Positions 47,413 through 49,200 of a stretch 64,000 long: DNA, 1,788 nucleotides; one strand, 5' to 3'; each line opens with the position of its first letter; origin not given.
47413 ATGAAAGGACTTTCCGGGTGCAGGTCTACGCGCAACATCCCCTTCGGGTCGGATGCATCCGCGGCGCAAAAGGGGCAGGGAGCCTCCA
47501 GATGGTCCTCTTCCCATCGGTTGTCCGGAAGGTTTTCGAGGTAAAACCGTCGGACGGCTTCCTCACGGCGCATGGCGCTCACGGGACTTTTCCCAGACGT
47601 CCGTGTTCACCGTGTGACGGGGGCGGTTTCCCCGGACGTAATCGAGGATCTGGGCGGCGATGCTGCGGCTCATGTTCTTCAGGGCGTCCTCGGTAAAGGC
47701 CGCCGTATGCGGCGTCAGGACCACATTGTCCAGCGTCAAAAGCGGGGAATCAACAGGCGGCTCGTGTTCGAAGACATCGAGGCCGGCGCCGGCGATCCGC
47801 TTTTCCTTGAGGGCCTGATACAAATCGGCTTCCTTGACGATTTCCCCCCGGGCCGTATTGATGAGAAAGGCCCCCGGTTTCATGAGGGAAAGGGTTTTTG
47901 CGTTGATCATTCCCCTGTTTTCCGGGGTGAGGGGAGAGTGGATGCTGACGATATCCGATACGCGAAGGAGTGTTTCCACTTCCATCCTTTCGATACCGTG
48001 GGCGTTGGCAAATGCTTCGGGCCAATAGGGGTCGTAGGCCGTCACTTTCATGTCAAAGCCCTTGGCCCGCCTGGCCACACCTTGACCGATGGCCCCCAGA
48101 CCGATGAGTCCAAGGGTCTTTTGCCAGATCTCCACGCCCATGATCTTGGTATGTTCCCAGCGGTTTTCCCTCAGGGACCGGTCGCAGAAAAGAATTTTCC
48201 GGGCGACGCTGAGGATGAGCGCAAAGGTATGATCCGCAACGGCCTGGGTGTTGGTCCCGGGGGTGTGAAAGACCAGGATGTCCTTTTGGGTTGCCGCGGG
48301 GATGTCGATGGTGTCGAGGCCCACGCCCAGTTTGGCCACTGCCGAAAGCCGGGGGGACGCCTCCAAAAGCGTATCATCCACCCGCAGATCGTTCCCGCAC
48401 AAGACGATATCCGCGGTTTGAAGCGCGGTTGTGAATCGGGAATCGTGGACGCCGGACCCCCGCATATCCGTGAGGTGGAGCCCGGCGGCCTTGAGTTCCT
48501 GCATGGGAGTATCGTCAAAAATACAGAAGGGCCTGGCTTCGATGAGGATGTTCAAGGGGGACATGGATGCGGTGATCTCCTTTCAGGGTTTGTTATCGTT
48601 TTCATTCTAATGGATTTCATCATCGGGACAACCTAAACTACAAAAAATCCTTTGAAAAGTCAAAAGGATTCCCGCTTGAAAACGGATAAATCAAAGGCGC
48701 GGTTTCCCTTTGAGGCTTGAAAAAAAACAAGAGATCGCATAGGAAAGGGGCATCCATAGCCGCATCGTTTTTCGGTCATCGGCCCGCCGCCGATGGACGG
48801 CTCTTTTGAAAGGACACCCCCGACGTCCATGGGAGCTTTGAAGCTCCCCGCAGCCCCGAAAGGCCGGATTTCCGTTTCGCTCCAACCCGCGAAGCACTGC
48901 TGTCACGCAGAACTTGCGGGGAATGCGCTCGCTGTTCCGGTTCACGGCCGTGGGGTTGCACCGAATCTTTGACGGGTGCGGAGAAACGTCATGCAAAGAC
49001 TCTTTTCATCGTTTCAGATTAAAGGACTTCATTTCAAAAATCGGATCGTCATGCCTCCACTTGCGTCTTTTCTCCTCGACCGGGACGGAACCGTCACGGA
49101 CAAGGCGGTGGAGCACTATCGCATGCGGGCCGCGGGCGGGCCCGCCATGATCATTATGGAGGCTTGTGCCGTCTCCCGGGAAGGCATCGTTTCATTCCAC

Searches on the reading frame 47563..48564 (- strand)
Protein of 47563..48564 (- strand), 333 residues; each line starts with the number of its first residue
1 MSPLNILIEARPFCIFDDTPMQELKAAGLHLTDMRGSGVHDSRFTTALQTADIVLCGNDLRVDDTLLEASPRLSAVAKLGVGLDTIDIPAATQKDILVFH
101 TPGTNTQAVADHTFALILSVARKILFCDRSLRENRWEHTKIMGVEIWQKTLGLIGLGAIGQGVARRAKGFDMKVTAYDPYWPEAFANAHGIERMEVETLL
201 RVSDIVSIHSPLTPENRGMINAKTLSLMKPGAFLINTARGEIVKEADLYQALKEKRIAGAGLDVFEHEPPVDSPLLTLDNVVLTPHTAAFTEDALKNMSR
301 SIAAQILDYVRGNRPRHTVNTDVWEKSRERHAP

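Call 8: search_protein_families(library=pfam, proteins=[window:47563-48564:-])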
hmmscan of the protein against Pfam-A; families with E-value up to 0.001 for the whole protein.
window:47563-48564:- (333 aa): 3 families
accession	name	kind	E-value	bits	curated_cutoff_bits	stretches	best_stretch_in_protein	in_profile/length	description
PF02826.25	2-Hacid_dh_C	-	1.5e-65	220.4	25.1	1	114-288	1-178/178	D-isomer specific 2-hydroxyacid dehydrogenase, NAD binding domain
PF00389.36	2-Hacid_dh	-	2.1e-25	89.4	24.6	1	43-320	32-134/134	D-isomer specific 2-hydroxyacid dehydrogenase, catalytic domain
PF03446.21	NAD_binding_2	-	0.00041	20.8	21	1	151-258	2-113/161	NAD binding domain of 6-phosphogluconate dehydrogenase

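Call 36: find_encoding_contigs(protein=window:47563-48564:-, flank=3000, max_places=10)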
Protein window:47563-48564:- (333 aa): 3 contigs read that carry it; 3 places shown.
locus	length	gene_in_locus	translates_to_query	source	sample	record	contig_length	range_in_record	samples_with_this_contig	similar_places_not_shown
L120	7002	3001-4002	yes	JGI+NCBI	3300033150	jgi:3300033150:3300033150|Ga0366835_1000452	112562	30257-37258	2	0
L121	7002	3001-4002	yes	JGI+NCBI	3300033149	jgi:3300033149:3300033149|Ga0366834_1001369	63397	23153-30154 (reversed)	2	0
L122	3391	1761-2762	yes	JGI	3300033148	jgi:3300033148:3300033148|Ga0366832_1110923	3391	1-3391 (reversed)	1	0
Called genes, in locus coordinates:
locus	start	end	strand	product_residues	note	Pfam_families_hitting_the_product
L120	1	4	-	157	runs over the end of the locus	PF13581:HATPase_c_2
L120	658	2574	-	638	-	PF00724:Oxidored_FMN, PF01207:Dus (faint), PF00890:FAD_binding_2 (faint), PF07992:Pyr_redox_2, PF12831:FAD_oxidored, PF13450:NAD_binding_8 (weak), PF13738:Pyr_redox_3, PF00070:Pyr_redox, +3 more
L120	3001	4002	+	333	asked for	PF00389:2-Hacid_dh, PF02826:2-Hacid_dh_C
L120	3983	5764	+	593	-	PF13481:AAA_25, PF03796:DnaB_C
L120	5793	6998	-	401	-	PF06792:UPF0261, PF23189:UPF0261_C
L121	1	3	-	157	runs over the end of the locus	PF13581:HATPase_c_2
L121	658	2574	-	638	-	PF00724:Oxidored_FMN, PF01207:Dus (faint), PF00890:FAD_binding_2 (faint), PF07992:Pyr_redox_2, PF12831:FAD_oxidored, PF13450:NAD_binding_8 (weak), PF13738:Pyr_redox_3, PF00070:Pyr_redox, +3 more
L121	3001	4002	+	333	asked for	PF00389:2-Hacid_dh, PF02826:2-Hacid_dh_C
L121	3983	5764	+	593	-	PF13481:AAA_25, PF03796:DnaB_C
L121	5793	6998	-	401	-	PF06792:UPF0261, PF23189:UPF0261_C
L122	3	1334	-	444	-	?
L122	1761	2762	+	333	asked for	PF00389:2-Hacid_dh, PF02826:2-Hacid_dh_C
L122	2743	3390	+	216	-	?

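Call 45: find_homologous_proteins(query=window:47563-48564:-, max_evalue=1e-60)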
Query window:47563-48564:- (333 aa): 1330 proteins with E <= 1e-60 among 8000 candidates; the best 120 are listed.
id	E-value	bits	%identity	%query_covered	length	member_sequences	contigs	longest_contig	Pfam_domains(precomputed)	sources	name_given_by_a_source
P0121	8.4e-214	727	97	100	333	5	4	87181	PF00389.37,PF02826.26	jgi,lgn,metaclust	metaclust:\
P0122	2.7e-174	597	80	100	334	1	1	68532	PF00389.37,PF02826.26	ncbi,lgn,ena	-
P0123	3.2e-173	593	80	99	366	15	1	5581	PF00389.37,PF02826.26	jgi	-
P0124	5.8e-170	583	77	98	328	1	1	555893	PF00389.37,PF02826.26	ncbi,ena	-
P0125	2.3e-157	541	74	98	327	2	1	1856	PF00389.37,PF02826.26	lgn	-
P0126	9.2e-150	516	69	98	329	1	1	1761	PF00389.37,PF02826.26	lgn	-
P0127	6.8e-149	513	67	98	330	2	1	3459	PF00389.37,PF02826.26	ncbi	-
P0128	2.8e-148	511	69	98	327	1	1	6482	PF00389.37,PF02826.26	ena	-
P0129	1.3e-147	509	69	97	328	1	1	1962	PF00389.37,PF02826.26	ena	-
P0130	1.8e-147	509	67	98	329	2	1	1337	PF00389.37,PF02826.26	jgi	-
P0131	1.1e-146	506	67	98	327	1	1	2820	PF03446.22,PF00389.37,PF02826.26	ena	-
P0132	1.2e-146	506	66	98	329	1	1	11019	PF00389.37,PF02826.26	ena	-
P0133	1.9e-146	505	66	98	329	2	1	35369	PF00389.37,PF02826.26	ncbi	-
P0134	2.1e-146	505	66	98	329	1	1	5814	PF00389.37,PF02826.26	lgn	-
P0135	2.1e-146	505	68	96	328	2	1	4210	PF00389.37,PF02826.26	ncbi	-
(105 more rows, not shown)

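Call 46: find_encoding_contigs(protein=P0121, flank=3000, max_places=3)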
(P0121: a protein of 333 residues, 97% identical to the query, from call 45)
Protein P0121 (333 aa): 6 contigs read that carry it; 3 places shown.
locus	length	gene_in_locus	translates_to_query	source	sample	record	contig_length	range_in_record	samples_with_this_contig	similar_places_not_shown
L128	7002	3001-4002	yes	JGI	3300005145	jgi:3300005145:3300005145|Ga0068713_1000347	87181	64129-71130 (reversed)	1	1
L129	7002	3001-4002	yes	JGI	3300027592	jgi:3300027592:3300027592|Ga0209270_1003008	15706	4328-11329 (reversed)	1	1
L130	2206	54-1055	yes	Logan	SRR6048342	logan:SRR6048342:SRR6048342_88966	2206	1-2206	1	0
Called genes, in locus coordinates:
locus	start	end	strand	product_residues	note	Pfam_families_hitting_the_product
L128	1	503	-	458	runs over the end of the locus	PF07690:MFS_1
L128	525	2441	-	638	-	PF00724:Oxidored_FMN, PF01207:Dus (faint), PF00890:FAD_binding_2 (faint), PF07992:Pyr_redox_2, PF12831:FAD_oxidored (weak), PF13450:NAD_binding_8 (weak), PF13738:Pyr_redox_3 (weak), PF00070:Pyr_redox, +3 more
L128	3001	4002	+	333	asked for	PF00389:2-Hacid_dh, PF02826:2-Hacid_dh_C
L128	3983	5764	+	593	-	PF13481:AAA_25, PF03796:DnaB_C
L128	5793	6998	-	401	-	PF06792:UPF0261, PF23189:UPF0261_C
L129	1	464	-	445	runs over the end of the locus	PF07690:MFS_1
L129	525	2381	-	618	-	PF00724:Oxidored_FMN, PF01207:Dus (faint), PF00890:FAD_binding_2 (faint), PF07992:Pyr_redox_2, PF12831:FAD_oxidored (weak), PF13450:NAD_binding_8 (weak), PF13738:Pyr_redox_3 (weak), PF00070:Pyr_redox, +3 more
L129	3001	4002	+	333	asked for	PF00389:2-Hacid_dh, PF02826:2-Hacid_dh_C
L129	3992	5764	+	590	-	PF13481:AAA_25, PF03796:DnaB_C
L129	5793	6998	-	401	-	PF06792:UPF0261, PF23189:UPF0261_C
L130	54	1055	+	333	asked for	PF00389:2-Hacid_dh, PF02826:2-Hacid_dh_C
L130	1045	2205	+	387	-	?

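Call 47: find_encoding_contigs(protein=P0122, flank=3000, max_places=1)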
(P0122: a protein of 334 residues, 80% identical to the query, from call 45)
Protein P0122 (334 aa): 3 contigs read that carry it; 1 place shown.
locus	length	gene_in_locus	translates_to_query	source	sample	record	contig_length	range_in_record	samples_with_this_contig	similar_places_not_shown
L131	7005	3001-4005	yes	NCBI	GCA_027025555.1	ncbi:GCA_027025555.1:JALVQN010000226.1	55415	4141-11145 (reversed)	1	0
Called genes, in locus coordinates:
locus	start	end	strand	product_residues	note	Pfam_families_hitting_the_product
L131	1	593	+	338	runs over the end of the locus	PF02322:Cyt_bd_oxida_II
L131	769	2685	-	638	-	PF00724:Oxidored_FMN, PF00890:FAD_binding_2 (faint), PF07992:Pyr_redox_2, PF12831:FAD_oxidored, PF13450:NAD_binding_8, PF13738:Pyr_redox_3, PF00070:Pyr_redox, PF01266:DAO (weak), +5 more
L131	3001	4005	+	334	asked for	PF00389:2-Hacid_dh, PF02826:2-Hacid_dh_C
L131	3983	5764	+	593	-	PF03796:DnaB_C, PF13481:AAA_25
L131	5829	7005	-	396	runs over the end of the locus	PF06792:UPF0261, PF23189:UPF0261_C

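Call 48: find_encoding_contigs(protein=P0124, flank=3000, max_places=1)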
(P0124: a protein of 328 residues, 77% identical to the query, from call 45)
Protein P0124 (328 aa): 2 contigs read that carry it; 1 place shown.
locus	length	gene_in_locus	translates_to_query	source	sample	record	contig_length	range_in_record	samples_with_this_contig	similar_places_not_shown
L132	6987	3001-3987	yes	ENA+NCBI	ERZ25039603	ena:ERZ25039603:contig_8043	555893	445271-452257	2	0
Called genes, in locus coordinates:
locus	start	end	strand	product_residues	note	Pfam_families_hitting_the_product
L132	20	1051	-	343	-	PF20244:DUF6599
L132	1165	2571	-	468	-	PF07690:MFS_1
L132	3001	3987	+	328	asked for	PF00389:2-Hacid_dh, PF02826:2-Hacid_dh_C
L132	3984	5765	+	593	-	PF03796:DnaB_C, PF13481:AAA_25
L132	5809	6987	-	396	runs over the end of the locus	PF06792:UPF0261, PF23189:UPF0261_C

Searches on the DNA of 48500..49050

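Call 10: search_rna_families(source=window, start=48500, end=49050, threshold=evalue, max_evalue=10, show_alignments=3)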
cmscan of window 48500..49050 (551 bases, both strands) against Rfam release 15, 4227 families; matches with E-value up to 10: 4.
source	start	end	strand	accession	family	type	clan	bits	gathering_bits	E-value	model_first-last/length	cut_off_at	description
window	48572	48633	-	RF04327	snoMe28S-A3420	Gene; snRNA; snoRNA; CD-box;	-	20.1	60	9.3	1-98/98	no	Drosophila C/D box small nucleolar RNA snoMe28S-A3420 family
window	48790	48853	-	RF02467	Ms_IGR-2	Gene; sRNA;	-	15.4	45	0.9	1-82/82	no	Mycobacterium sRNA Ms_IGR-2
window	48632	48708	-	RF02126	GHRLOS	Gene; lncRNA;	-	14.5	48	0.42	1-70/70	no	Ghrelin opposite strand RNA conserved region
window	48582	48626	-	RF01304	sR5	Gene; snRNA; snoRNA; CD-box;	-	12.2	40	3.1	1-53/53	no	Small nucleolar RNA sR5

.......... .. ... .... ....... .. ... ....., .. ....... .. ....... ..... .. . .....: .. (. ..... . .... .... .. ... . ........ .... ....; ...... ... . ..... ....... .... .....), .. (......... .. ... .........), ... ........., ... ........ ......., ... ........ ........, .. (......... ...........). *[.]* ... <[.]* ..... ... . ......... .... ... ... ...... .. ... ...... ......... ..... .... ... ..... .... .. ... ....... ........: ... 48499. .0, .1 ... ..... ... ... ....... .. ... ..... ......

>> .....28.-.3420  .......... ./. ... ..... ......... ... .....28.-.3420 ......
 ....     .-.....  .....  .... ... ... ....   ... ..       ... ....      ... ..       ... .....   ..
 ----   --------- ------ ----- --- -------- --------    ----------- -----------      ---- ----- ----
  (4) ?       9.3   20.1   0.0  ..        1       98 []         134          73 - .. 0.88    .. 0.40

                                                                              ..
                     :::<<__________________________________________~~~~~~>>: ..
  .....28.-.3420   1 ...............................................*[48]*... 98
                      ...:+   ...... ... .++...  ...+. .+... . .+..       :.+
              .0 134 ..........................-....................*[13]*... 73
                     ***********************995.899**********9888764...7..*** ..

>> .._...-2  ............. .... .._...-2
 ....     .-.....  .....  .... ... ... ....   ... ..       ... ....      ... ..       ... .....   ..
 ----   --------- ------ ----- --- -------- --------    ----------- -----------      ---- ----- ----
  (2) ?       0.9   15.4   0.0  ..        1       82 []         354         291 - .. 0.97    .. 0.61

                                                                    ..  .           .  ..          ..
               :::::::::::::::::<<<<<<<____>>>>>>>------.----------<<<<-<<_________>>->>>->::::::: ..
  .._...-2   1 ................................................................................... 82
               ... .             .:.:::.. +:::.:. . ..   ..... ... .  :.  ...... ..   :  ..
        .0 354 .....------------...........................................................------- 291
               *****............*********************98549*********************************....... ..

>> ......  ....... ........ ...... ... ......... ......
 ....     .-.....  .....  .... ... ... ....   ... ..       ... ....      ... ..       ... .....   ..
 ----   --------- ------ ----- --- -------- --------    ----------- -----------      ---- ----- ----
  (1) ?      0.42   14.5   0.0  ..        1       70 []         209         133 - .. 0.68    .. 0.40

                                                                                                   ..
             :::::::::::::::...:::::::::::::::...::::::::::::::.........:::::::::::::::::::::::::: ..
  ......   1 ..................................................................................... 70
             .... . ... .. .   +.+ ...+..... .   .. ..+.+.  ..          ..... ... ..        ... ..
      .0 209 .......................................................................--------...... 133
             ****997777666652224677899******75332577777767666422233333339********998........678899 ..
